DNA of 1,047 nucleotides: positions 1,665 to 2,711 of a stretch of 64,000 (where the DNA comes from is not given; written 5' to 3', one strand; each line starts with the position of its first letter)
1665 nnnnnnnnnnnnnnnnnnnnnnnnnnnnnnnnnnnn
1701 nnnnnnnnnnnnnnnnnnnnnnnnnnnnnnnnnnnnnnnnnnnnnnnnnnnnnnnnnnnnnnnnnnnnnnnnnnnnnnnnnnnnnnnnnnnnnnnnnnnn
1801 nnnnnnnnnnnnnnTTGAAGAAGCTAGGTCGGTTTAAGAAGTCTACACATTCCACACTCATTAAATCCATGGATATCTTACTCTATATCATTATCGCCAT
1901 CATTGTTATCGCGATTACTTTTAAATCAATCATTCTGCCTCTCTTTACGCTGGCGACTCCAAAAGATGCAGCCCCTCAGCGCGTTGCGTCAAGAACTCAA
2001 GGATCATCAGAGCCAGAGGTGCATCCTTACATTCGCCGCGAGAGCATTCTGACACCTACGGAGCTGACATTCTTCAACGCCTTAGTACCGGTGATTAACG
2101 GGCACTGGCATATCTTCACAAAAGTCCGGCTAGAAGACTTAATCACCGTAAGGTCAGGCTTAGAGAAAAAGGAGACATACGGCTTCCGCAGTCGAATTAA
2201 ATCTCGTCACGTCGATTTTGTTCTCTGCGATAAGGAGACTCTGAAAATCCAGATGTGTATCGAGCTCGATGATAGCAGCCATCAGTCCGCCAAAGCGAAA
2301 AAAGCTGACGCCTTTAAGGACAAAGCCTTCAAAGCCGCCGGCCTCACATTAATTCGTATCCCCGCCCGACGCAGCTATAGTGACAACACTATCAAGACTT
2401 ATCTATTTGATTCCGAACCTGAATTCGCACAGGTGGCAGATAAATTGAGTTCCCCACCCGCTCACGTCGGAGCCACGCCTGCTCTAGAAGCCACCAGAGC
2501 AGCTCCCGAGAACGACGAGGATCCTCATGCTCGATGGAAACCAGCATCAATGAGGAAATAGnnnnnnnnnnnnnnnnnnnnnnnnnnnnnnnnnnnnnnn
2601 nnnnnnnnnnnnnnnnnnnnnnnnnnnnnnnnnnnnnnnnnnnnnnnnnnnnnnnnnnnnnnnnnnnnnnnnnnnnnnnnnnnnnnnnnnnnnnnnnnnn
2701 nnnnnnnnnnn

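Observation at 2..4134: Island of nuclease/helicase genes: helicase-DUF3427, DUF2726, HNH endonuclease and a decayed HNH paralog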

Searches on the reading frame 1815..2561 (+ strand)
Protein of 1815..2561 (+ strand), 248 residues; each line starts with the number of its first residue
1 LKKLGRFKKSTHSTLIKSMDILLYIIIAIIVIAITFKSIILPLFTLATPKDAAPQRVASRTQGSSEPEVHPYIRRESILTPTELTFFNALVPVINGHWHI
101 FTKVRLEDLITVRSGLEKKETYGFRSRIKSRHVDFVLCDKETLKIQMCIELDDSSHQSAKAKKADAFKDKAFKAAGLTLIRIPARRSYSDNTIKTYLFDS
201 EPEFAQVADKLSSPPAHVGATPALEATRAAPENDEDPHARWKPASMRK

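Call 3: search_protein_families(library=pfam, proteins=[window:1815-2561:+], max_evalue=0.01)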
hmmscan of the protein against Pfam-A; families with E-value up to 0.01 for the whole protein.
window:1815-2561:+ (248 aa): 3 families
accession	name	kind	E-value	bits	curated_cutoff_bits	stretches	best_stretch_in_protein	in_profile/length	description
PF10881.14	DUF2726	-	4.1e-32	111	24.7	1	76-197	2-123/126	Protein of unknown function (DUF2726)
PF18741.7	MTES_1575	-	0.0016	18.9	38.2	1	127-191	21-85/96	REase_MTES_1575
PF04480.18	DUF559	-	0.0082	16.4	20.6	0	133-182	41-88/109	Protein of unknown function (DUF559)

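Call 4: search_protein_families(library=padloc, proteins=[window:1815-2561:+], max_evalue=0.01)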
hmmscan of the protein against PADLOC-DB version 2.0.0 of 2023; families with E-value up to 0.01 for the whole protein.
window:1815-2561:+ (248 aa): 0 families

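Call 5: find_encoding_contigs(protein=window:1815-2561:+, flank=10000, max_places=6)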
Protein window:1815-2561:+ (248 aa): no gene with exactly this product is on record in the collection.

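Call 6: search_protein_families(library=ncbifam, proteins=[window:1815-2561:+], max_evalue=0.01)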
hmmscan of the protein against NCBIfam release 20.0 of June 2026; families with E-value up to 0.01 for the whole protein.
window:1815-2561:+ (248 aa): 0 families

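Call 29: find_homologous_proteins(query=window:1869-2561:+, max_evalue=0.001)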
Query window:1869-2561:+ (230 aa): 613 proteins with E <= 0.001 among 1152 candidates; the best 120 are listed.
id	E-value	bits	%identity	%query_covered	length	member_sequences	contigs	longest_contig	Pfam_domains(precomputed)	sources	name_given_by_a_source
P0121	3.7e-147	505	100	100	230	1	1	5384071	PF10881.15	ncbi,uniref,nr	ncbi:DUF2726 domain-containing protein [Coraliomargarita algicola]|uniref:DUF2726 domain-containing 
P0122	4.0e-101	355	75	100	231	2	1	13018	PF10881.15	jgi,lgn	jgi:hypothetical protein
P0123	1.2e-84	301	66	98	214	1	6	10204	PF10881.15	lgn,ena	-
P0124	5.3e-77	276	62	99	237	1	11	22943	PF10881.15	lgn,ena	-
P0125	2.8e-74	267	60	90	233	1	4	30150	PF10881.15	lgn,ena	-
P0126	2.4e-71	258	59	99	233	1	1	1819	PF10881.15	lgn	-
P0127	2.8e-62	228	50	98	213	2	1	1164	PF10881.15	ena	-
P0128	3.5e-61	225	59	78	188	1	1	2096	PF10881.15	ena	-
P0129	5.5e-59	217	58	78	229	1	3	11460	PF10881.15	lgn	-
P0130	7.9e-59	217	58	79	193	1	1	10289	PF10881.15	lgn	-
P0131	6.8e-54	201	47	99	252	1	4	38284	PF10881.15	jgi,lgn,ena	-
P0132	7.7e-50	187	44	97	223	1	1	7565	PF10881.15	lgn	-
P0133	1.3e-48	183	48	80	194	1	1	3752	PF10881.15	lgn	-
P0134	1.1e-46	177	43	99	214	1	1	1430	PF10881.15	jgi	-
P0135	8.3e-40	155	57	60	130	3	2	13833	PF18741.8,PF10881.15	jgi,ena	jgi:hypothetical protein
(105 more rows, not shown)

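Call 30: find_encoding_contigs(protein=P0122, flank=8000, max_places=2)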
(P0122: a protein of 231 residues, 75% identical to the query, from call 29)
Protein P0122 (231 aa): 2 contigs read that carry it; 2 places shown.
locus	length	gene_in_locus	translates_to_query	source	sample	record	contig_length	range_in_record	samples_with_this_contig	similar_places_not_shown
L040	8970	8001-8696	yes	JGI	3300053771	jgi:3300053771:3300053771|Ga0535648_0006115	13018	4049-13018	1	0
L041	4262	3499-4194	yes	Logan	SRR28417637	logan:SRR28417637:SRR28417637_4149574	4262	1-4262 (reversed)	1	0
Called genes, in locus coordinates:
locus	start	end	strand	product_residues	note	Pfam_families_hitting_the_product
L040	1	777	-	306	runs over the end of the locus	PF01797:Y1_Tnp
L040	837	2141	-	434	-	-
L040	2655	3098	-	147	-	PF06941:NT5C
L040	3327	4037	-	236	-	-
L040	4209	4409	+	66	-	-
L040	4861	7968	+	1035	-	PF09565:RE_NgoFVII (weak), PF13091:PLDc_2 (weak), PF00270:DEAD, PF04851:ResIII, PF00271:Helicase_C, PF11907:DUF3427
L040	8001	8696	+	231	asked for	PF10881:DUF2726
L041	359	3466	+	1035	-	PF09565:RE_NgoFVII (weak), PF13091:PLDc_2 (weak), PF00270:DEAD, PF04851:ResIII, PF00271:Helicase_C, PF11907:DUF3427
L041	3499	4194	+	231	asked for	PF10881:DUF2726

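Call 31: find_encoding_contigs(protein=P0124, flank=8000, max_places=3)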
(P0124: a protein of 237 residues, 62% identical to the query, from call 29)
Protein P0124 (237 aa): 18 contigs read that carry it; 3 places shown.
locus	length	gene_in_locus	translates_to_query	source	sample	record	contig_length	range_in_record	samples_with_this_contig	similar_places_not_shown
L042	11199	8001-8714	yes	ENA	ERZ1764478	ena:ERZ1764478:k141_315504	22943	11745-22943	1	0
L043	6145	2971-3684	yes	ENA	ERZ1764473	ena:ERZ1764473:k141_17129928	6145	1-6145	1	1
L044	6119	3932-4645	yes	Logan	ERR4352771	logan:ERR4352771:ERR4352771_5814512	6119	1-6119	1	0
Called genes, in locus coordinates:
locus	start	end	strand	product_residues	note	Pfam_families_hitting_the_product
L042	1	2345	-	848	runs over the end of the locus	PF02668:TauD, PF00155:Aminotran_1_2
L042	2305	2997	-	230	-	PF02311:AraC_binding, PF07883:Cupin_2 (weak)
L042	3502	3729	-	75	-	-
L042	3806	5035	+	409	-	PF14294:DUF4372, PF01609:DDE_Tnp_1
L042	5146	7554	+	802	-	PF04851:ResIII, PF00271:Helicase_C, PF00717:Peptidase_S24 (weak), PF11907:DUF3427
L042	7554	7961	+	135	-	PF00293:NUDIX, PF14815:NUDIX_4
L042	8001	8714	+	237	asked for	PF10881:DUF2726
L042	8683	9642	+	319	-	PF26340:DNA-SBD_ScoMcrA, PF13391:HNH_2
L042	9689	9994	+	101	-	-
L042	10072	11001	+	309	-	-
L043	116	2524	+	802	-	PF04851:ResIII, PF00271:Helicase_C, PF00717:Peptidase_S24 (weak), PF11907:DUF3427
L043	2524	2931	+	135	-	PF00293:NUDIX, PF14815:NUDIX_4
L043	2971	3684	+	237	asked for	PF10881:DUF2726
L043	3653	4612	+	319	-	PF26340:DNA-SBD_ScoMcrA, PF13391:HNH_2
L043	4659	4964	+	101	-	-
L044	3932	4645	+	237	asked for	PF10881:DUF2726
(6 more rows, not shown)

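Call 32: find_encoding_contigs(protein=P0125, flank=8000, max_places=3)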
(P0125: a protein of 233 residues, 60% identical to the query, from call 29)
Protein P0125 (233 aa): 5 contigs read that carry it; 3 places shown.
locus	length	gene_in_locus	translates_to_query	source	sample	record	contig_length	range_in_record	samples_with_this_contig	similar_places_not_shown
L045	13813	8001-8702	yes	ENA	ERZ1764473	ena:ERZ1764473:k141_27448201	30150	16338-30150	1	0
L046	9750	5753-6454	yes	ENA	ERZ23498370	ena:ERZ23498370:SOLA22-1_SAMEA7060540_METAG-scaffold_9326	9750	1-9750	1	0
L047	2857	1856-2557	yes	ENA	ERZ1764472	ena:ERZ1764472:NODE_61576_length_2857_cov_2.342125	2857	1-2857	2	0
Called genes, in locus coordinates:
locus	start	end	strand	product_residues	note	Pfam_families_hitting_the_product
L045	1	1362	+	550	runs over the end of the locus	PF00078:RVT_1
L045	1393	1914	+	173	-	PF04219:DUF413 (weak)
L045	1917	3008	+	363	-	PF01939:NucS_C (weak)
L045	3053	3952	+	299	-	PF09565:RE_NgoFVII (weak), PF13091:PLDc_2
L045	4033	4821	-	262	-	PF18884:TSP3_bac (faint)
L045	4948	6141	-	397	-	PF03781:FGE-sulfatase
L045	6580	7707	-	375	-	PF12686:DUF3800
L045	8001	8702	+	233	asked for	PF10881:DUF2726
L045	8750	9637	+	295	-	PF13391:HNH_2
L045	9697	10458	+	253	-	PF03372:Exo_endo_phos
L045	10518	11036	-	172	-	-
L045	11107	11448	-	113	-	-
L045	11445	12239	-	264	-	PF00149:Metallophos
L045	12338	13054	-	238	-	-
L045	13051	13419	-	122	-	-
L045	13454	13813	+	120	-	?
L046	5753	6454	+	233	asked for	PF10881:DUF2726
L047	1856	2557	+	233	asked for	PF10881:DUF2726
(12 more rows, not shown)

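Call 47: find_encoding_contigs(protein=P0123, flank=7000, max_places=3)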
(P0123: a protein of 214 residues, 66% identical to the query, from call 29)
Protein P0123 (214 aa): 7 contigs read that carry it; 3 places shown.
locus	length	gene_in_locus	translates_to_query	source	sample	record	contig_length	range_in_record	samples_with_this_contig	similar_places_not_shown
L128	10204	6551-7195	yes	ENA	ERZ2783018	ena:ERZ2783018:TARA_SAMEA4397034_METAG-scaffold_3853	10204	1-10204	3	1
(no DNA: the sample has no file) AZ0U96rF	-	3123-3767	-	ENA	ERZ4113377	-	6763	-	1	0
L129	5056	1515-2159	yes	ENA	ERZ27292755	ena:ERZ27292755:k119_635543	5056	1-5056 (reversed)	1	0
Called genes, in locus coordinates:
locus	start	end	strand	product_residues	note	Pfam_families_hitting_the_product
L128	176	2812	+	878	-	PF02463:SMC_N, PF13304:AAA_21 (faint), PF13476:AAA_23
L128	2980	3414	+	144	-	PF00293:NUDIX, PF14815:NUDIX_4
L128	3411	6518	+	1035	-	PF09565:RE_NgoFVII (weak), PF13091:PLDc_2 (weak), PF00270:DEAD, PF04851:ResIII, PF00271:Helicase_C, PF11907:DUF3427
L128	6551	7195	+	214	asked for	PF10881:DUF2726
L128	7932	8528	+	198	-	PF13338:AbiEi_4 (weak)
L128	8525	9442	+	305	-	PF08843:AbiEii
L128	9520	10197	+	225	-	-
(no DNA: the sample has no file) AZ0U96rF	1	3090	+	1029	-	?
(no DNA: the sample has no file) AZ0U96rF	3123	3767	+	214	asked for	PF10881:DUF2726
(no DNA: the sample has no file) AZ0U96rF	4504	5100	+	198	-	PF13338:AbiEi_4 (weak)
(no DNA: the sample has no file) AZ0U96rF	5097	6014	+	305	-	PF08843:AbiEii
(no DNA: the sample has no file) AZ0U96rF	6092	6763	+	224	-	?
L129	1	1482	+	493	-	?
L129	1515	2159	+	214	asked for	PF10881:DUF2726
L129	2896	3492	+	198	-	PF13338:AbiEi_4 (weak)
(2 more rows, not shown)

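Call 48: find_encoding_contigs(protein=P0131, flank=7000, max_places=3)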
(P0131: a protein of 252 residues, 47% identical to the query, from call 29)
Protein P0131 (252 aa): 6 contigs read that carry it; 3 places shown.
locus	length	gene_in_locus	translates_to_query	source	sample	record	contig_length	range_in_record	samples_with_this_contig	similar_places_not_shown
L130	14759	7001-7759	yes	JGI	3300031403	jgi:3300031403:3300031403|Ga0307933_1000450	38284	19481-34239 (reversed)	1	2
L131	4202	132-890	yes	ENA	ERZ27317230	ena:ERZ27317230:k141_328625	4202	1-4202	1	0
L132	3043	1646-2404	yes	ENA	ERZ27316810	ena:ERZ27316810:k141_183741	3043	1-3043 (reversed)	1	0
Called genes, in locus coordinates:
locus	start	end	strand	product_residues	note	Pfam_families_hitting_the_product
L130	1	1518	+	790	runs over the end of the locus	PF00012:HSP70, PF07719:TPR_2 (faint)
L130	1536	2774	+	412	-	PF00580:UvrD-helicase (weak), PF13245:AAA_19 (weak), PF01443:Viral_helicase1 (faint), PF13361:UvrD_C (faint), PF13538:UvrD_C_2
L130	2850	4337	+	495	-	-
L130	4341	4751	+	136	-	-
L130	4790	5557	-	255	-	PF13391:HNH_2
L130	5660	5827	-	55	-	-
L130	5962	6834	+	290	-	PF13391:HNH_2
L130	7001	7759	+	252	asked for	PF10881:DUF2726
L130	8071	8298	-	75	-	-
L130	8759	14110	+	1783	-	PF00270:DEAD, PF00271:Helicase_C, PF00580:UvrD-helicase, PF13245:AAA_19, PF00580:UvrD-helicase, PF13361:UvrD_C, PF13538:UvrD_C_2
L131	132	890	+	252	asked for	PF10881:DUF2726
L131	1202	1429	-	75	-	-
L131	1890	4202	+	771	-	?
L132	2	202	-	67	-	?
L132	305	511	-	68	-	-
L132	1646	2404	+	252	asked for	PF10881:DUF2726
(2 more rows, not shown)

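Call 49: find_encoding_contigs(protein=P0129, flank=7000, max_places=3)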
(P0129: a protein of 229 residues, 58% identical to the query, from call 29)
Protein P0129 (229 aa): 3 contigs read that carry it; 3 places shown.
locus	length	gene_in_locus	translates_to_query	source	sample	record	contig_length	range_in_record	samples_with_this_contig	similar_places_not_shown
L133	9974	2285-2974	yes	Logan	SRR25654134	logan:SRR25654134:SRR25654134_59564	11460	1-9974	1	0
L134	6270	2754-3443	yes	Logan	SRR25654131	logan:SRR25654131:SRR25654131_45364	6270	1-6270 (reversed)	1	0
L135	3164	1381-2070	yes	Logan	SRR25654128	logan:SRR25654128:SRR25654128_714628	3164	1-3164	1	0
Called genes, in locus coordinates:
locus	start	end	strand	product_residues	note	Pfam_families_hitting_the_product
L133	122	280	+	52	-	-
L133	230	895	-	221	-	-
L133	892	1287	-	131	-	-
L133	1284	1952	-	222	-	-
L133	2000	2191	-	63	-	-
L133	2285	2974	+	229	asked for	PF10881:DUF2726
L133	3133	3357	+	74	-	-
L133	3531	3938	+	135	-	PF01152:Bac_globin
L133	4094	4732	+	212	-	PF02163:Peptidase_M50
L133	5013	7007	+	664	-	PF20434:BD-FAE, PF07859:Abhydrolase_3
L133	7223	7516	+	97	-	PF00076:RRM_1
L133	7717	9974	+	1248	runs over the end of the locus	?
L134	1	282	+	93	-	?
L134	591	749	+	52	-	-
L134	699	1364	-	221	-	-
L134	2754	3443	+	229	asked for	PF10881:DUF2726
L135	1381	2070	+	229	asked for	PF10881:DUF2726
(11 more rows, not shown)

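Call 53: search_protein_families(library=padloc, proteins=[L042:8683-9642:+, L045:8750-9637:+], max_evalue=0.001)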
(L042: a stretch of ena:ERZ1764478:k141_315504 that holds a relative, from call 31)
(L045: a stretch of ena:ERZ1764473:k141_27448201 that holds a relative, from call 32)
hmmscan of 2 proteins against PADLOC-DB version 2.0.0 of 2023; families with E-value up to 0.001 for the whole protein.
L042:8683-9642:+ (319 aa): 1 family
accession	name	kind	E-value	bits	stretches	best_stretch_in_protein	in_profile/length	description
PDLC04132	HNH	-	4.9e-16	56.7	1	198-317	154-271/286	-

L045:8750-9637:+ (295 aa): 2 families
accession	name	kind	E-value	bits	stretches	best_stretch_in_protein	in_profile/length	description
PDLC04132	HNH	-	5e-16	56.7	1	170-293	156-275/286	-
PDLC03546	HNH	-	1.1e-05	22.6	1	157-290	149-277/282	Type II restriction enzyme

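Call 78: predict_structure(alignment_id=A6)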
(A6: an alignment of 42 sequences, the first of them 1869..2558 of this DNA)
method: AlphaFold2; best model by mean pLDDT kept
length: 230 residues; sequences in the alignment: 42
mean_pLDDT: 83.9   pTM: 0.62
mean pLDDT of the five models: 83.9, 83.8, 83.6, 82.8, 82.9
residues with pLDDT >= 90: 145; 70-90: 29; 50-70: 35; < 50: 21
segments of 3 or more residues with pLDDT < 50: 186-190, 192-197, 199-204
pLDDT, mean of each block of 10 residues (from residue 1): 94 94 79 58 66 93 98 95 98 98 97 98 97 95 96 98 97 94 54 46 49 59 76
secondary structure, 60 per line:
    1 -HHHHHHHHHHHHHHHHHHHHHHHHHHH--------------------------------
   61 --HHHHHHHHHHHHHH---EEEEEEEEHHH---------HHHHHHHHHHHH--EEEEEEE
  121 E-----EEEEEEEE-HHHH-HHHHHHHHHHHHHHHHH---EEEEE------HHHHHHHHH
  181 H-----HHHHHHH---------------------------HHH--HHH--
elements in order: H2-28 H63-76 E80-87 H100-111 E114-121 E127-134 H136-139 H141-157 E161-165 H172-181 H187-193

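Call 88: search_protein_families(library=pfam, proteins=[L042:10072-11001:+], max_evalue=0.001)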
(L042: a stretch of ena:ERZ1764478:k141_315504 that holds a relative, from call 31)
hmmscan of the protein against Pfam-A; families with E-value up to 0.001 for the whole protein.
L042:10072-11001:+ (309 aa): 0 families
